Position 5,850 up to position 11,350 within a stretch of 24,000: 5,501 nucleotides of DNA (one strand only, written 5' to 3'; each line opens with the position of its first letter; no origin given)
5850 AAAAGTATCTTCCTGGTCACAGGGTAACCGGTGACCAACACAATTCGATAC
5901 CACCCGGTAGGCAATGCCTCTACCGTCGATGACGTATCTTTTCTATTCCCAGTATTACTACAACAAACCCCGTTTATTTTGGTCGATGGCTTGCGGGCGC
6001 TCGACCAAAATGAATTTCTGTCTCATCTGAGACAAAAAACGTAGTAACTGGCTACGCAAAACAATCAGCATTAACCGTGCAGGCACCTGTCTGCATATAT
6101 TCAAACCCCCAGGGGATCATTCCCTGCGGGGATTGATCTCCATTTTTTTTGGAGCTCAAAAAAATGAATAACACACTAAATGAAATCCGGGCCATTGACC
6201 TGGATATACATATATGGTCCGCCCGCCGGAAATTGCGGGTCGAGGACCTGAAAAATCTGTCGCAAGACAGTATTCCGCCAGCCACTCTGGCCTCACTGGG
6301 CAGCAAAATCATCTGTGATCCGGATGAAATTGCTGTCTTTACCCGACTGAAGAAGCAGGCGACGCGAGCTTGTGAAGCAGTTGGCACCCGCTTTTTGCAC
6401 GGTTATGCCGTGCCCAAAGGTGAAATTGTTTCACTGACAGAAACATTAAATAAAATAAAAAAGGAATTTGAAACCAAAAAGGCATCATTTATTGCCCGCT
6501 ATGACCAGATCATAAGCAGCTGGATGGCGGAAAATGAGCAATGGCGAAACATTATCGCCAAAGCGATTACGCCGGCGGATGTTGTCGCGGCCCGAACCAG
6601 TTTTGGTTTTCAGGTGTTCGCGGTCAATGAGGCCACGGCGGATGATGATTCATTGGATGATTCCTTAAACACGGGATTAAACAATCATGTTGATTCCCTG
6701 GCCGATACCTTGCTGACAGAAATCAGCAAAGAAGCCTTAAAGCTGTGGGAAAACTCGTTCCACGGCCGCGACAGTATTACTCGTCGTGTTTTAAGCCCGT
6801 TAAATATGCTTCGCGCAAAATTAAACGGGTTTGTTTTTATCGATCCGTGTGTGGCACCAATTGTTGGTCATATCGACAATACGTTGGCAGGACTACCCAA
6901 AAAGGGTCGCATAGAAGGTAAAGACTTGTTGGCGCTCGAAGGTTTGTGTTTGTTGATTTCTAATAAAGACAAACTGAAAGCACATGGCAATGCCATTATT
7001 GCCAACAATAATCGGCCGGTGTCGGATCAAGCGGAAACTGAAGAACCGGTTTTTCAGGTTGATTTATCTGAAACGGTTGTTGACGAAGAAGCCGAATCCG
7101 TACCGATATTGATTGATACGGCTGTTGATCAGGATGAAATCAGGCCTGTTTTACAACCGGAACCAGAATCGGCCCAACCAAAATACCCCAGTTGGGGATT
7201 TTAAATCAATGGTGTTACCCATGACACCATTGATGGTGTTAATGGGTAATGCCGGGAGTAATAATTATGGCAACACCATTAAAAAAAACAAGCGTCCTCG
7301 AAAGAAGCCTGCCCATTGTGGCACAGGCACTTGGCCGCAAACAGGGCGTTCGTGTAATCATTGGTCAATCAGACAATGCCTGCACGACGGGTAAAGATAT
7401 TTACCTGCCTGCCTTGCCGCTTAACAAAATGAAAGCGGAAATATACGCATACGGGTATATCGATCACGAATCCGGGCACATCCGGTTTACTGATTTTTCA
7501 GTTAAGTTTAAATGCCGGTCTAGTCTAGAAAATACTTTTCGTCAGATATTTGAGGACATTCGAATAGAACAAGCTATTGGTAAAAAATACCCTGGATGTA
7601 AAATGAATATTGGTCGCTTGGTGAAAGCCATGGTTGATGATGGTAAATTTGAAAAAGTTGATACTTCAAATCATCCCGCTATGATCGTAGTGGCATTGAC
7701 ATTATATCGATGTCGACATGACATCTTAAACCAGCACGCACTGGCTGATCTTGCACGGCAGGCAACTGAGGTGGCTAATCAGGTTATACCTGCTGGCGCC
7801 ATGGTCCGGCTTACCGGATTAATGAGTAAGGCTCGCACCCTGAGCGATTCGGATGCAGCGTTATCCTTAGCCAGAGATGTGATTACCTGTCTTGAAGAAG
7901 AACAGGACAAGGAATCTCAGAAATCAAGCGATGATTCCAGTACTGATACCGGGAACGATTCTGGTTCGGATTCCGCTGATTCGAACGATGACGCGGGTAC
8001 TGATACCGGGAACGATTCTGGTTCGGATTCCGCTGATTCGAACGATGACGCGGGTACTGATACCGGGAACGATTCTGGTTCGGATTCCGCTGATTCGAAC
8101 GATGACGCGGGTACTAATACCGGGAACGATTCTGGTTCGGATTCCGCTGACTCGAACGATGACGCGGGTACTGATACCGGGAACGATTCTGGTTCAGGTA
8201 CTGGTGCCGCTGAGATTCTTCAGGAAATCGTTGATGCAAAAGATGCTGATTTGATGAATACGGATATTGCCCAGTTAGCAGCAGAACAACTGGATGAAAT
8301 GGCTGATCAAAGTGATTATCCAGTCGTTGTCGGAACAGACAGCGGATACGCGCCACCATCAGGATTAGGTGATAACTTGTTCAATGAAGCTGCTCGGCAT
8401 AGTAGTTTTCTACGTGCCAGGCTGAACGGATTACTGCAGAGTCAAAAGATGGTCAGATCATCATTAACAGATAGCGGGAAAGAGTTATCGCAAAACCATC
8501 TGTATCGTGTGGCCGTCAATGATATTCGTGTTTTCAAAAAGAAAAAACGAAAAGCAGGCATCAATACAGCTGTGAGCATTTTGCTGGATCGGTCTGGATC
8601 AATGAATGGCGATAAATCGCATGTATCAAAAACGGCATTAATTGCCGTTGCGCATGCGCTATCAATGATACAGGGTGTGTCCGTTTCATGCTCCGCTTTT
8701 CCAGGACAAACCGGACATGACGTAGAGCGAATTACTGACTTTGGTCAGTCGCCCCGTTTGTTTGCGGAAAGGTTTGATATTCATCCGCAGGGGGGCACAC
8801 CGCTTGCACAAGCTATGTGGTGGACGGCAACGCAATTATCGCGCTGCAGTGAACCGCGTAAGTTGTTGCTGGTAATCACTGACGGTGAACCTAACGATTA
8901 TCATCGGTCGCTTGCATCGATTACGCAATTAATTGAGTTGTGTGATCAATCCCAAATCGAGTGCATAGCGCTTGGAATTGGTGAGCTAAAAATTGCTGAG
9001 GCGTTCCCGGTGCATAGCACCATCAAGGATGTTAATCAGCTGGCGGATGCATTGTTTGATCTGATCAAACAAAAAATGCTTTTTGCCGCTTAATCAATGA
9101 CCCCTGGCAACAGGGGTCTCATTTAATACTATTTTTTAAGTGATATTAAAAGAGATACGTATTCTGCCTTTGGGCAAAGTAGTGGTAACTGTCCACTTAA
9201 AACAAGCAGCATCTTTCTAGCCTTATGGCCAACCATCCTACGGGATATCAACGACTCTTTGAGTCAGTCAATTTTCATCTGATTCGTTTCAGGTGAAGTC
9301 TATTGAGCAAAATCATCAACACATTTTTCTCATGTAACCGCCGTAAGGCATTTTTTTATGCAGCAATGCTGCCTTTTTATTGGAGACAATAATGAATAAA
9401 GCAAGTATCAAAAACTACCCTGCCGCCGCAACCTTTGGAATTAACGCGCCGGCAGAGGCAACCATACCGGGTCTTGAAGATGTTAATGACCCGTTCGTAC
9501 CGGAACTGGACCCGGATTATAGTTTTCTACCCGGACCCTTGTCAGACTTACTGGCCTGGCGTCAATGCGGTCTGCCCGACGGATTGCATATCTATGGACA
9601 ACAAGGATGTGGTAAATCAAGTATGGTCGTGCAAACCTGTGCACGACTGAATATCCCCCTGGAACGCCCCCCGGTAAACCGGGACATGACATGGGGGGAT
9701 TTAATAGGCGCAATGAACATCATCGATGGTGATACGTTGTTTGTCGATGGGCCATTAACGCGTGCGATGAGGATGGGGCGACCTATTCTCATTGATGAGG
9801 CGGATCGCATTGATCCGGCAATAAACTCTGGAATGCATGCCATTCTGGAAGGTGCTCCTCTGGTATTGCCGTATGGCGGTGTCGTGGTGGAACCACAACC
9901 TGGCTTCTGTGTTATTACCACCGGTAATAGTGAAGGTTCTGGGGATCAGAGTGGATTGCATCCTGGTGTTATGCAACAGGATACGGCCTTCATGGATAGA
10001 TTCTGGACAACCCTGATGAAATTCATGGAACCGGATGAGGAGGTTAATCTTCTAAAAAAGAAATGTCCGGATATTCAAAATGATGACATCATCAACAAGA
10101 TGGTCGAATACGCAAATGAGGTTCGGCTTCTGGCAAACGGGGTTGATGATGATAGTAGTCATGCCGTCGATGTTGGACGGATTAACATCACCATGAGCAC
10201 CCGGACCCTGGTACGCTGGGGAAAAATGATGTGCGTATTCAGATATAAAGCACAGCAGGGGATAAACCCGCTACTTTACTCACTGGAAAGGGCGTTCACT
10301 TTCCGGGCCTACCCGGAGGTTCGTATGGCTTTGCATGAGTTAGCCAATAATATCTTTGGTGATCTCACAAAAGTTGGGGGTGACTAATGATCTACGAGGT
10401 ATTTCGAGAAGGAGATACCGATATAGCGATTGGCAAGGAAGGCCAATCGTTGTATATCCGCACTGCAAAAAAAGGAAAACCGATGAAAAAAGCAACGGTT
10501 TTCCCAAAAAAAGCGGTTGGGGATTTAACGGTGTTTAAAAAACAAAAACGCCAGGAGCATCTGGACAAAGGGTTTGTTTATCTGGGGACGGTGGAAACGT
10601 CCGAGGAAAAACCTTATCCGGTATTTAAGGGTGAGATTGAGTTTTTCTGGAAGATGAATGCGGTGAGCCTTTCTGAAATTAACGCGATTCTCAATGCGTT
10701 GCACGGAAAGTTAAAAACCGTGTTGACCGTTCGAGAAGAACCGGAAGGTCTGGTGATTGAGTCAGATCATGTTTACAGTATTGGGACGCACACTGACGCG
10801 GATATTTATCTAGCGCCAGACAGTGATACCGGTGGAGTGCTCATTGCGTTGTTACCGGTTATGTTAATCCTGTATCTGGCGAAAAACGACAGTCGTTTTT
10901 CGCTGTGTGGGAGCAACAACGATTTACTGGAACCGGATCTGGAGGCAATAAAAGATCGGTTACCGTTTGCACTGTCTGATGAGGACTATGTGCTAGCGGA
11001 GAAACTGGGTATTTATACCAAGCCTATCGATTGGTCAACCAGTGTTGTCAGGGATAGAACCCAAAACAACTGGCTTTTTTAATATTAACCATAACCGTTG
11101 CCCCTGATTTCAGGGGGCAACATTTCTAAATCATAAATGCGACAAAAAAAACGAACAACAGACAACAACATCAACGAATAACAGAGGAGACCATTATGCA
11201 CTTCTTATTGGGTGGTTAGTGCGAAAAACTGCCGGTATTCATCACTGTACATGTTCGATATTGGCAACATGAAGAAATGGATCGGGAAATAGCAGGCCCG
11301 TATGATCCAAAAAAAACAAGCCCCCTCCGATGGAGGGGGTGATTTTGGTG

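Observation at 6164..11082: DUF3150-like / CobT-like VWA / CobS-like AAA+ / 231-aa ORF module with no CobN, on a mobile element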

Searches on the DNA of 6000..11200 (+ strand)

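Call 6: search_dna_similar(query=window:6000-11200:+, collection=plasmids, mode=near, max_rows=20)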
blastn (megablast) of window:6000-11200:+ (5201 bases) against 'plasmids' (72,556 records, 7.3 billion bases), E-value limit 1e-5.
No match.

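Call 7: search_dna_similar(query=window:6000-11200:+, collection=ecoli_genomes, mode=near, max_rows=10)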
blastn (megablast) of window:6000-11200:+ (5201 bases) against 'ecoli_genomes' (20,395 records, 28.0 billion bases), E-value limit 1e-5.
No match.

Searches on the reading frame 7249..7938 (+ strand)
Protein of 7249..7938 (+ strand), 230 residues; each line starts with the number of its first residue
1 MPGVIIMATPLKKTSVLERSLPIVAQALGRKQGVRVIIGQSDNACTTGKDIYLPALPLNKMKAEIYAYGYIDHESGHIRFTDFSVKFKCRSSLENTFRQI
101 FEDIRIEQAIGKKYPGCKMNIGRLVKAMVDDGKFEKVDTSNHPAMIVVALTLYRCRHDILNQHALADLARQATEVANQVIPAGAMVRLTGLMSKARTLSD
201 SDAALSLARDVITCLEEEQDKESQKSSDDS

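Call 104: search_solved_structures(query=A7, max_evalue=10, show_alignments=2)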
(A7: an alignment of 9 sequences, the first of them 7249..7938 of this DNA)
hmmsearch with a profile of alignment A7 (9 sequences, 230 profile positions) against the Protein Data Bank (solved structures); distinct sequences matched with E-value up to 10: 6.
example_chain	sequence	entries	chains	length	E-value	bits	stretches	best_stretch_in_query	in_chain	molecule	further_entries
9uka_G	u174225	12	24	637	0.41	13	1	83-226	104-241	Cobaltochelatase subunit CobT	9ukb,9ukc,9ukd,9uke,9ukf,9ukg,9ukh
4fe8_A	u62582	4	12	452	0.56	12.5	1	107-227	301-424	Maltose-binding periplasmic protein,Huntingtin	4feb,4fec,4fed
9hcg_8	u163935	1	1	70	0.63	12.4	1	125-168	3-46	Large ribosomal subunit protein mL40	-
6nu2_8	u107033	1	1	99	0.75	12.1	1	127-168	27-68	39S ribosomal protein L40, mitochondrial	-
5oj8_A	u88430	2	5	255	0.98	11.7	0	96-128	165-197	Kinesin light chain 1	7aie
7ai4_A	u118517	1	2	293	1.1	11.5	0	96-128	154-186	Isoform C of Kinesin light chain 1,Isoform C of Kinesin light chain 1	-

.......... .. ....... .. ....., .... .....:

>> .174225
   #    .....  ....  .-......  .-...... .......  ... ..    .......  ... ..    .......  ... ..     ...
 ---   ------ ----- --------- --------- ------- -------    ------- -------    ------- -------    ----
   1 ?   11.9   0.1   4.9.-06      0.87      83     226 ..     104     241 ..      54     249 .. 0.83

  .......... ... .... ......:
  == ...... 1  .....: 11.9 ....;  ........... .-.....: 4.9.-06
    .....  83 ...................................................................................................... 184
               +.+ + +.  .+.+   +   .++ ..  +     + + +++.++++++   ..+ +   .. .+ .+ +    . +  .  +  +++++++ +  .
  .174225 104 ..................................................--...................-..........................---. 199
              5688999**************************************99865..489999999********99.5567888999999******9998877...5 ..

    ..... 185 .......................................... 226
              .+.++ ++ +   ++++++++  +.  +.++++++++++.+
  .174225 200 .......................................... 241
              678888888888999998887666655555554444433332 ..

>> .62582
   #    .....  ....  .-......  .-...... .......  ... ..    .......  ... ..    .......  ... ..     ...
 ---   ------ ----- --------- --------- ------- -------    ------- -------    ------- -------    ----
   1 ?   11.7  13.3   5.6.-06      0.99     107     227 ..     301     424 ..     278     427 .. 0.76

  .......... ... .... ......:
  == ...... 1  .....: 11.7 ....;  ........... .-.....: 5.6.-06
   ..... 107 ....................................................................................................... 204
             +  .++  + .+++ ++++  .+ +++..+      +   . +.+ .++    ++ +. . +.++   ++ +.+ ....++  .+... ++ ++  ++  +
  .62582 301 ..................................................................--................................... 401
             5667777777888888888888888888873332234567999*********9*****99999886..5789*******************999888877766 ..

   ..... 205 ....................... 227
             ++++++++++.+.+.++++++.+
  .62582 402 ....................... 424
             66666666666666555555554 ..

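Call 105: search_protein_families(library=pfam, alignment_id=A7, max_evalue=1)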
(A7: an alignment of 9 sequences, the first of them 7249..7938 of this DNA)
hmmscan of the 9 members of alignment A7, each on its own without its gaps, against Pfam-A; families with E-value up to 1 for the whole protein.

A. member 1, window:7249-7938:+ (230 aa): 1 family
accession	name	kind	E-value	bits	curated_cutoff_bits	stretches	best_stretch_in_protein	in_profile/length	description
PF06213.17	CobT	-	2.7e-10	40.7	26.1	1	17-228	7-216/276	Cobalamin biosynthesis protein CobT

B. families by the number of members that match (of 9 scanned): 8 families
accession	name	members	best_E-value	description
PF06213.17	CobT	8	2.8e-14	Cobalamin biosynthesis protein CobT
PF22470.1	Histone_HNS_N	1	0.012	H-NS histone-like proteins, N-terminal domain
PF07471.18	Phage_Nu1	1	0.073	Phage DNA packaging protein Nu1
PF22255.2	Gp44-like_2nd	1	0.079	Baseplate hub protein gp44-like, second domain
PF16234.10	DUF4892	1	0.13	Domain of unknown function (DUF4892)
PF21492.2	bL31_N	1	0.15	Ribosomal protein L31p, N-terminal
PF23863.2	CdsD_PD1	1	0.19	CdsD PD1 domain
PF10776.14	DUF2600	1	0.27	Protein of unknown function (DUF2600)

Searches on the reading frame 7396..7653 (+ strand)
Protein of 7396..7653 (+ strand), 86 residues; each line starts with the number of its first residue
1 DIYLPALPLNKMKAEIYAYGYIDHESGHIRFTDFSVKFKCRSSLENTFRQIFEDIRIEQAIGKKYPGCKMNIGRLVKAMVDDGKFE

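Call 120: search_protein_families(library=pfam, proteins=[window:7396-7653:+], max_evalue=10)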
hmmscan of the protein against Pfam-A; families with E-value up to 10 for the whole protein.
window:7396-7653:+ (86 aa): 1 family
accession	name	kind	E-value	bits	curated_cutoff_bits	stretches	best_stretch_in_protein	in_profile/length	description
PF06213.17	CobT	-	0.062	13.2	26.1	1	4-84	42-125/276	Cobalamin biosynthesis protein CobT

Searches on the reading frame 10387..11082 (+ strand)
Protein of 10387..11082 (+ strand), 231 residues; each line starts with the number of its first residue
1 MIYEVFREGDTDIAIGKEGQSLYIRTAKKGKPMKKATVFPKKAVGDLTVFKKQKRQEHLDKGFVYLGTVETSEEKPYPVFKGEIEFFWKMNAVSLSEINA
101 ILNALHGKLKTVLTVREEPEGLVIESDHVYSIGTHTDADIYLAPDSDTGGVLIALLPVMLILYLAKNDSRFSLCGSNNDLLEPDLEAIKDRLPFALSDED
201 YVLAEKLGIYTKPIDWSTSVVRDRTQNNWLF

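Call 4: search_protein_families(library=pfam, proteins=[window:10387-11082:+], max_evalue=0.1)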
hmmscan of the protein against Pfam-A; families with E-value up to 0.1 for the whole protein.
window:10387-11082:+ (231 aa): 0 families

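Call 5: search_protein_families(library=ncbifam, proteins=[window:10387-11082:+], max_evalue=0.1)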
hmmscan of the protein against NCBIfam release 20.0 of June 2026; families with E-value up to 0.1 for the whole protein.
window:10387-11082:+ (231 aa): 1 family
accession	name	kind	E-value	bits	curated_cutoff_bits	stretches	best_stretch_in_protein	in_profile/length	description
TIGR02261.1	benz_CoA_red_D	equivalog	0.015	14.5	312.85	1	116-147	68-99/262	benzoyl-CoA reductase subunit D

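Call 13: search_protein_families(library=padloc, proteins=[window:10387-11082:+], max_evalue=0.1)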
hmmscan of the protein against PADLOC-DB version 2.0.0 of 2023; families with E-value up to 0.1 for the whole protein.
window:10387-11082:+ (231 aa): 0 families

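Call 14: search_protein_families(library=phrogs, proteins=[window:10387-11082:+], max_evalue=0.01)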
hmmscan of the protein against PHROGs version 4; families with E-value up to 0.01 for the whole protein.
window:10387-11082:+ (231 aa): 0 families

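Call 31: find_homologous_proteins(query=window:10387-11082:+, max_evalue=0.001)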
Query window:10387-11082:+ (231 aa): 1 proteins with E <= 0.001 among 335 candidates.
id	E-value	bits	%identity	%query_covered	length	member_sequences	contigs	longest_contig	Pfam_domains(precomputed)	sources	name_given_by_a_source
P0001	9.7e-150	514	100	100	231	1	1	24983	-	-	-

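Call 39: search_protein_representatives(protein=window:10387-11082:+)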
Query: 231 residues. Proteins with E-value up to 0.001 (for the whole library): 6; up to 1e-10: 5; up to 1e-30: 1. The best 6 are listed.
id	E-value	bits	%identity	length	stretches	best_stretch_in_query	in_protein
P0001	3.1e-150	513.8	100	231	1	1-231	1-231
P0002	2.9e-27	111.6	32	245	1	1-231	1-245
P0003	7.6e-25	103.7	33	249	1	4-231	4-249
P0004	1.2e-20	89.9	36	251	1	3-231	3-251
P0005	3.3e-15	72.2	42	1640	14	84-113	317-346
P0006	4.3e-10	55.5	28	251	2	1-93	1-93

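Call 41: find_encoding_contigs(protein=P0002, flank=10000, max_places=3)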
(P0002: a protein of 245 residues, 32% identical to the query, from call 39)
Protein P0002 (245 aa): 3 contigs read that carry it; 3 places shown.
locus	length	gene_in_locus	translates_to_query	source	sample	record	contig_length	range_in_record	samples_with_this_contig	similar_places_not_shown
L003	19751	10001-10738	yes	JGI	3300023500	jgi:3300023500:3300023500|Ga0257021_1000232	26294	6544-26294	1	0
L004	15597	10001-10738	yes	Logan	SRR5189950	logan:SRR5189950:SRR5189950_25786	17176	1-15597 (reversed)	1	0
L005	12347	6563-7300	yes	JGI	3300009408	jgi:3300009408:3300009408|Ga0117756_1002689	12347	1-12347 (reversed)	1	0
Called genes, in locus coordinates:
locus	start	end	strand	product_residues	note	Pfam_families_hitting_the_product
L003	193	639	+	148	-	PF00436:SSB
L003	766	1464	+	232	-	-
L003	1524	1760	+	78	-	-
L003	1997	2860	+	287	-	PF12705:PDDEXK_1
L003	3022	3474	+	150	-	-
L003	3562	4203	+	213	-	-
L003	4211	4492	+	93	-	-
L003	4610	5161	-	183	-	PF04471:Mrr_cat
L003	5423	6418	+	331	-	PF11348:DUF3150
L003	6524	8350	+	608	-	PF00092:VWA (faint), PF06213:CobT, PF11775:CobT_C (faint)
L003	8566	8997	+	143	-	-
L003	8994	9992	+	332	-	PF07728:AAA_5, PF08406:CbbQ_C (weak)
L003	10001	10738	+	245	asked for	-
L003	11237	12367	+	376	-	PF23639:DUF7146, PF13362:Toprim_3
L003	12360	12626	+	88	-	-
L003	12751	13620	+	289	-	-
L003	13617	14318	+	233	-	-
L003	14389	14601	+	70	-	PF02599:CsrA (faint)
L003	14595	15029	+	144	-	PF02599:CsrA (weak)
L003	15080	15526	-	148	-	-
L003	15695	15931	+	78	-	PF02599:CsrA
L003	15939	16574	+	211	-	PF03167:UDG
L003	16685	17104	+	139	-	-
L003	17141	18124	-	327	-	PF02810:SEC-C, PF27146:Y4jL_N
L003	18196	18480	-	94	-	PF05016:ParE_toxin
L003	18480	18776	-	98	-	PF27535:RelB3_C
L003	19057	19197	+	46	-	-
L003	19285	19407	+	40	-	-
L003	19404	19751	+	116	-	?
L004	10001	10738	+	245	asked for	-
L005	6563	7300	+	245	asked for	-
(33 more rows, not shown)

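Call 51: predict_structure(alignment_id=A1)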
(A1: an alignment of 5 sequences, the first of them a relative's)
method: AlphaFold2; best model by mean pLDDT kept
length: 231 residues; sequences in the alignment: 5
mean_pLDDT: 61.8   pTM: 0.42
mean pLDDT of the five models: 61.8, 61.8, 60.9, 52.9, 52.6
residues with pLDDT >= 90: 35; 70-90: 66; 50-70: 41; < 50: 89
segments of 3 or more residues with pLDDT < 50: 84-154, 218-231
pLDDT, mean of each block of 10 residues (from residue 1): 84 91 93 94 90 81 75 89 42 40 41 32 29 32 31 52 64 55 80 68 72 54 38 32
secondary structure, 60 per line:
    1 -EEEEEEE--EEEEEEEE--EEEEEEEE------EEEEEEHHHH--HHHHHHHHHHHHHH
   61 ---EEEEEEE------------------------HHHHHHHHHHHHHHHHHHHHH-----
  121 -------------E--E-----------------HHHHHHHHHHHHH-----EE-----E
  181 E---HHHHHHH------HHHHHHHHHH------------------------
elements in order: E2-8 E11-18 E21-28 E35-40 H41-44 H47-60 E64-70 H95-115 H155-167 H185-191 H198-207

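Call 56: fold_search(model_id=the predicted structure, library=pdb)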
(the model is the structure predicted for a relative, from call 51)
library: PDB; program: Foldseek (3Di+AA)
matches with E <= 10: 533; with E <= 0.001: 0
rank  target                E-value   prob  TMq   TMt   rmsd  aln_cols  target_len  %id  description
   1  2ra8                  7.1e-03  1.00  0.26  0.17  11.8       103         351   19  Crystal structure of the Q64V53_BACFR protein from Bacteroides fragilis. Northeast Structural Genomics Consortium target (released 2007-09-25)
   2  8vam_G                1.7e-01  0.35  0.10  0.10   7.7        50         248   20  Structure of the E. coli clamp loader bound to the beta clamp in a Semi-Open conformation (released 2024-03-27)
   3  8ciz_A                3.3e-01  0.18  0.12  0.08   9.0        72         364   19  DNA-polymerase sliding clamp (DnaN) from Escherichia coli in complex with Mycoplanecin A. (released 2023-11-29)
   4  2xur_A                3.7e-01  0.18  0.12  0.08   9.1        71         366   18  The G157C mutation in the Escherichia coli sliding clamp specifically affects initiation of replication (released 2011-02-16)
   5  8ciy_A                3.7e-01  0.14  0.12  0.09   8.8        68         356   20  DNA-polymerase sliding clamp (DnaN) from Escherichia coli in complex with Cyclohexyl-Griselimycin. (released 2023-11-29)
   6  8cix_A                3.7e-01  0.14  0.12  0.09   8.8        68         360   20  DNA-polymerase sliding clamp (DnaN) from Escherichia coli in complex with Griselimycin. (released 2023-11-29)
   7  6e8d_B                3.9e-01  0.06  0.12  0.06  16.3       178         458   10  Crystal structure of the Bacillus subtilis sliding clamp-MutL complex. (released 2019-05-01)
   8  8vat_G                4.1e-01  0.21  0.11  0.10   7.8        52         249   21  Structure of the E. coli clamp loader bound to the beta clamp in a Open-RNAp/t conformation (released 2024-03-27)
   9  7evp_A                4.4e-01  0.30  0.11  0.07   7.9        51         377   18  Cryo-EM structure of the Gp168-beta-clamp complex (released 2022-02-16)
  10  3q4k_B                5.2e-01  0.11  0.11  0.08   9.1        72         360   21  Structure of a small peptide ligand bound to E.coli DNA sliding clamp (released 2011-12-28)
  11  8dt6_C                5.2e-01  0.08  0.12  0.07  13.3       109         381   16  Crystal Structure of DNA Polymerase III beta subunit from Elizabethkingia anophelis (released 2022-08-10)
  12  4tr7_B                5.9e-01  0.16  0.12  0.08   8.9        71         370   21  Crystal structure of DNA polymerase sliding clamp from Mycobaterium tuberculosis (released 2014-09-10)
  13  8djq_D                6.2e-01  0.30  0.11  0.07   8.0        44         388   20  Sliding-clamp-DnaE1 peptide (released 2023-01-18)
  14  8dt6_B                7.0e-01  0.07  0.12  0.08  13.4       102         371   18  Crystal Structure of DNA Polymerase III beta subunit from Elizabethkingia anophelis (released 2022-08-10)
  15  5ah2_A                7.4e-01  0.30  0.11  0.07   8.0        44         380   16  The sliding clamp of Mycobacterium smegmatis in complex with a natural product. (released 2015-06-03)
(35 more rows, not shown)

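Call 71: search_protein_families(library=pfam, proteins=[L003:10001-10738:+, P0003, P0004], max_evalue=5)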
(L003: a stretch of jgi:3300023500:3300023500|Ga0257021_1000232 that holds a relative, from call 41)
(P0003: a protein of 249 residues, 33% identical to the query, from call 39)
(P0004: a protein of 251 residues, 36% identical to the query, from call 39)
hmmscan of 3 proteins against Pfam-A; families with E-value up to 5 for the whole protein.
L003:10001-10738:+ (245 aa): 0 families

P0003 (249 aa): 2 families
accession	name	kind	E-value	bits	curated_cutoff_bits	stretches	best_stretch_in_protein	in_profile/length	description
PF18341.7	PSA_CBD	-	0.087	13.2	27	1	15-65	10-56/60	PSA endolysin C-terminal cell wall binding domain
PF02920.21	Integrase_DNA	-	0.33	11.4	27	1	25-76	5-51/70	DNA binding domain of tn916 integrase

P0004 (251 aa): 0 families
